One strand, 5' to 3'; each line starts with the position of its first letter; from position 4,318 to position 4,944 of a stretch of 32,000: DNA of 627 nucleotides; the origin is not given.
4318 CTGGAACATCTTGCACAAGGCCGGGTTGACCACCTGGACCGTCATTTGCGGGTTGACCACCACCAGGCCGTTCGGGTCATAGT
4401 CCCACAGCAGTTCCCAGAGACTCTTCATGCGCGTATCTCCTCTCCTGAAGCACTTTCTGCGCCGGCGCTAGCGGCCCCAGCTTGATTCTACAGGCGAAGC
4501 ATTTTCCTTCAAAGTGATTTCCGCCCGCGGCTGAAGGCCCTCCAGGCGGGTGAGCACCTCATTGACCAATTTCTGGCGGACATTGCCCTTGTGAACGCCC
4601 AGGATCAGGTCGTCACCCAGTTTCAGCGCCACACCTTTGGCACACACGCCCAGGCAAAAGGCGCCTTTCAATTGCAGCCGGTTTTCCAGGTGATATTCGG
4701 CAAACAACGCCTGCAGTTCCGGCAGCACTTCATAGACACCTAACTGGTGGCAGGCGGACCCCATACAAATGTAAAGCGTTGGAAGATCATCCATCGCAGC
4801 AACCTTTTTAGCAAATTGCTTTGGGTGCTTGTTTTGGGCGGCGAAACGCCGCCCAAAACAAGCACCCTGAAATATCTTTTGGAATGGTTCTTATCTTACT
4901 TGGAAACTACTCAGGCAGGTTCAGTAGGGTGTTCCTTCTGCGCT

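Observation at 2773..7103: Hydrogenase-less NuoE/NuoF - 2Fe-2S ferredoxin - PAS - PP2C operon: a candidate NAD(H)/ferredoxin redox-sensing signalling module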

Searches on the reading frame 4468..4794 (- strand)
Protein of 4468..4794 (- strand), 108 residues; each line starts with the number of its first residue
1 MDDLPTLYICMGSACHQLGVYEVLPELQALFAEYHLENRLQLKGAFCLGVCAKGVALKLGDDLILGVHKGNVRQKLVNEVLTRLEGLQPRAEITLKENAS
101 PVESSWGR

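Call 3: search_protein_families(library=pfam, proteins=[window:4468-4794:-], max_evalue=0.01)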
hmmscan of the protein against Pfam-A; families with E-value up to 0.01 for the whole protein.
window:4468-4794:- (108 aa): 1 family
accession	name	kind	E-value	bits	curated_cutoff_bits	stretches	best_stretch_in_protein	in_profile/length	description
PF01257.25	2Fe-2S_thioredx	-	0.00037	20.8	24.8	1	7-74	68-139/145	Thioredoxin-like [2Fe-2S] ferredoxin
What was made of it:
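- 4468..4794 (-): Small thioredoxin-like [2Fe-2S] ferredoxin, in the HfsA position. Sub-threshold PF01257 hit (call 3).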

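Call 4: search_protein_families(library=ncbifam, proteins=[window:4468-4794:-], max_evalue=0.01)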
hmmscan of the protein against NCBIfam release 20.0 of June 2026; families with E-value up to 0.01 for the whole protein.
window:4468-4794:- (108 aa): 2 families
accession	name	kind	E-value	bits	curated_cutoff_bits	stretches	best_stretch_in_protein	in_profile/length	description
NF004638.0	PRK05988.1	equivalog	4.5e-05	23.3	198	1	7-79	81-156/159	formate dehydrogenase subunit gamma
NF005722.0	PRK07539.1-2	equivalog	0.00049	20.2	141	1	8-76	81-153/157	NADH-quinone oxidoreductase subunit NuoE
